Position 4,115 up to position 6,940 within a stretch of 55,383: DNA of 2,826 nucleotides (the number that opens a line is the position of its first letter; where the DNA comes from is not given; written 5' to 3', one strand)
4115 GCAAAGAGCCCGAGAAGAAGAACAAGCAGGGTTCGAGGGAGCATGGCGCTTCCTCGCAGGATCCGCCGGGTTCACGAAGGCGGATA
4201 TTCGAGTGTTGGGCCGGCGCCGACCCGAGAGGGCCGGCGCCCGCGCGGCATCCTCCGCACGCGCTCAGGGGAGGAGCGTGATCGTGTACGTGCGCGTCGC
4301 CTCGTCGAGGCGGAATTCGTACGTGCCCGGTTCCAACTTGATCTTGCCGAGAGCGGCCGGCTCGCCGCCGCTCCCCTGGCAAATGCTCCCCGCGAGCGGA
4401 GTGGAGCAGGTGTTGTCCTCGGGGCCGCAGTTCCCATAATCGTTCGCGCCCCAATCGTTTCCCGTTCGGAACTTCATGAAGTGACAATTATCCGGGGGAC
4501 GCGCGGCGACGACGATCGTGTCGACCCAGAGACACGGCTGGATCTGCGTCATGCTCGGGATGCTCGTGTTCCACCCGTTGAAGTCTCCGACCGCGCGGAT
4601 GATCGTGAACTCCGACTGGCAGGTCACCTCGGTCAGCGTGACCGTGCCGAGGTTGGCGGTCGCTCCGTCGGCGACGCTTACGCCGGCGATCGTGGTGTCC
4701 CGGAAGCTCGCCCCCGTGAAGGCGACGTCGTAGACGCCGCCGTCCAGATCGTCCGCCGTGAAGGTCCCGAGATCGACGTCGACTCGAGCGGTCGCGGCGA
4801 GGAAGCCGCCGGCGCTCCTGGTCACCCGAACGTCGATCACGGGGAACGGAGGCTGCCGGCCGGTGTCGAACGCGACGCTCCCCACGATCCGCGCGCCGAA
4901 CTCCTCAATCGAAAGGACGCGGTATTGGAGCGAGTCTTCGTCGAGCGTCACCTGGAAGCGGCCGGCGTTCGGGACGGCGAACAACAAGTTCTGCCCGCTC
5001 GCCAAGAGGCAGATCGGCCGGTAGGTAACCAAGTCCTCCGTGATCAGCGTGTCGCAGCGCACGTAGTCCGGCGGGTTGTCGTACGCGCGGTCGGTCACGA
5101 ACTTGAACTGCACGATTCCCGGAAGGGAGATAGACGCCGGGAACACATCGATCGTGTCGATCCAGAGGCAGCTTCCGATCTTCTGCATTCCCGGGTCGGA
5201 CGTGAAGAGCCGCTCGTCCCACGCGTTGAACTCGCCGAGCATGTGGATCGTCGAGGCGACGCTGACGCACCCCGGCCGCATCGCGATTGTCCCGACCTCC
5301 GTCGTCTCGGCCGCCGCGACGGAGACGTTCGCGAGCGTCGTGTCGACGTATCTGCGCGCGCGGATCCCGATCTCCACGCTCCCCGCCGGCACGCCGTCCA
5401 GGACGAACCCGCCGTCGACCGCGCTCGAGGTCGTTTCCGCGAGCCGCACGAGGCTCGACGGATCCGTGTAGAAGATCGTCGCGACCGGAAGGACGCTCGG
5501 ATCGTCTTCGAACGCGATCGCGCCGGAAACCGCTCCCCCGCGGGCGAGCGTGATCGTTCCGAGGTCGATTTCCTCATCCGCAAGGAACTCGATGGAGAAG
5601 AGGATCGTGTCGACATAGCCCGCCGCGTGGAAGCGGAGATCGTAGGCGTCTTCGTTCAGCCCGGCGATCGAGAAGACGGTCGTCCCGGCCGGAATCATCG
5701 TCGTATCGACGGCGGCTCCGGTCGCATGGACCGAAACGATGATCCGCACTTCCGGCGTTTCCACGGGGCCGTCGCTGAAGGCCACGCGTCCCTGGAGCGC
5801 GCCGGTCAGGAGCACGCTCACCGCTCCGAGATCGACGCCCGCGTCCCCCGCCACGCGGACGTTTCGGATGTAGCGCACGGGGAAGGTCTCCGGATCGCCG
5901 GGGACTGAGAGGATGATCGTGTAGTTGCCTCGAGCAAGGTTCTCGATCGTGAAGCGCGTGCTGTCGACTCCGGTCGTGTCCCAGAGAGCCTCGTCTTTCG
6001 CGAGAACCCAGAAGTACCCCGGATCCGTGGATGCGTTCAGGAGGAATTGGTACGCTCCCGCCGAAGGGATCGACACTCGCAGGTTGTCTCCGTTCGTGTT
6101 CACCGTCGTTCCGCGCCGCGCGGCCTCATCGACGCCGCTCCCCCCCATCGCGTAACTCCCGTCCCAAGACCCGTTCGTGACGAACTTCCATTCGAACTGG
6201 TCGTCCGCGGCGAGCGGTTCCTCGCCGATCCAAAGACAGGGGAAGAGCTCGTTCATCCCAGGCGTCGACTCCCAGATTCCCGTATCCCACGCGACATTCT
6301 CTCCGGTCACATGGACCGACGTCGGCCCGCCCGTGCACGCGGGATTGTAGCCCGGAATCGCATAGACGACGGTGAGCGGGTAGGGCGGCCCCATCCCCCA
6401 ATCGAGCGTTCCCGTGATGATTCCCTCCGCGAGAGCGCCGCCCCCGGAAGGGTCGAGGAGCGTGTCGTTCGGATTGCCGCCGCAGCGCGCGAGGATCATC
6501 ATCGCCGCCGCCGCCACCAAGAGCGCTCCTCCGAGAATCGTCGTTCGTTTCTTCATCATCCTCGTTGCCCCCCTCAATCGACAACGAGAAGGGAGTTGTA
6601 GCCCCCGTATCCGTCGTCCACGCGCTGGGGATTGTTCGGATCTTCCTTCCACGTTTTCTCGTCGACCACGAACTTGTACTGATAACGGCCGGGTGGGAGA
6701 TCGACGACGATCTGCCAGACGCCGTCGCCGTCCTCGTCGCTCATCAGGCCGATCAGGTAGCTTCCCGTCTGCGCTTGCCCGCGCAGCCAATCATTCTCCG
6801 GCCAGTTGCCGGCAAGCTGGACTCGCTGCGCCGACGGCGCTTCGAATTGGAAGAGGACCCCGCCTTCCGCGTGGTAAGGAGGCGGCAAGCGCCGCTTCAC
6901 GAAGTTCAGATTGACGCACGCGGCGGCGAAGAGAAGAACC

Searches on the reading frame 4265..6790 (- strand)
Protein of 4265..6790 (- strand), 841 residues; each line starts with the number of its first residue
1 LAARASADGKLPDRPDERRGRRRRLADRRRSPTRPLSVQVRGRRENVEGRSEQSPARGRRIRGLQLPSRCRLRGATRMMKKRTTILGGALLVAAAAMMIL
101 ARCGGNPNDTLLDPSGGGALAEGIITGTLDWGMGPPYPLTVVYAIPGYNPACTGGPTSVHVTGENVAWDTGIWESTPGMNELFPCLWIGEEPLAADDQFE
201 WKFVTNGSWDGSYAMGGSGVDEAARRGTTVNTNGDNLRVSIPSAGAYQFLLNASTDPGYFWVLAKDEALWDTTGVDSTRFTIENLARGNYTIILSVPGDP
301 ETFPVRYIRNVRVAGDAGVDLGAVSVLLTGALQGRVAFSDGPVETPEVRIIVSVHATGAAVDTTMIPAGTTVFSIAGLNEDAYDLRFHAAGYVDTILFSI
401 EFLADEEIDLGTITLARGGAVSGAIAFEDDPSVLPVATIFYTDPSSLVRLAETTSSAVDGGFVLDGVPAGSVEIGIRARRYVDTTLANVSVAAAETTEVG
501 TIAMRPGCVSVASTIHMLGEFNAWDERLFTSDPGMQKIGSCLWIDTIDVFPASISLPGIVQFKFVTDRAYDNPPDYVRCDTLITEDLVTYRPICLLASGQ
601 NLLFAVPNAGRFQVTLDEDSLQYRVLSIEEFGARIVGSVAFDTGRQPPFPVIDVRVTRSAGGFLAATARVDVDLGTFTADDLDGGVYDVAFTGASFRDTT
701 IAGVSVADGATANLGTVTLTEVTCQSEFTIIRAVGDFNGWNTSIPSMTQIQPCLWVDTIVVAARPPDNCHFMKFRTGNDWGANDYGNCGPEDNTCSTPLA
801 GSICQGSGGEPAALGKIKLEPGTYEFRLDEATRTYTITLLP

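Call 11: search_protein_families(library=pfam, proteins=[window:4265-6790:-], max_evalue=0.001)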
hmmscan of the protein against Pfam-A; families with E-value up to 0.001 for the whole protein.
window:4265-6790:- (841 aa): 1 family
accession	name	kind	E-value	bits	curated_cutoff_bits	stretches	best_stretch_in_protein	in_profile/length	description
PF13620.12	CarboxypepD_reg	-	1.6e-12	48.1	32.3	1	422-504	3-81/82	Carboxypeptidase regulatory-like domain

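Call 33: search_protein_families(library=ncbifam, proteins=[window:4265-6559:-], max_evalue=1)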
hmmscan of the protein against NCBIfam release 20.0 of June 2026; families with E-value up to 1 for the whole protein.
window:4265-6559:- (764 aa): 0 families

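Call 50: search_protein_families(library=pfam, proteins=[window:4265-6559:-], max_evalue=1)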
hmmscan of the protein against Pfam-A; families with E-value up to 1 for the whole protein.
window:4265-6559:- (764 aa): 3 families
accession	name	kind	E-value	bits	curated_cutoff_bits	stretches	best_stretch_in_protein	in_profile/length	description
PF13620.12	CarboxypepD_reg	-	7.9e-13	49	32.3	3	345-427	3-81/82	Carboxypeptidase regulatory-like domain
PF13715.12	CarbopepD_reg_2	-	0.0038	17.7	32.2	0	344-407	1-58/88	CarboxypepD_reg-like domain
PF14686.12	fn3_3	-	0.22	11.8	24.4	0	198-221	31-55/75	Polysaccharide lyase family 4, domain II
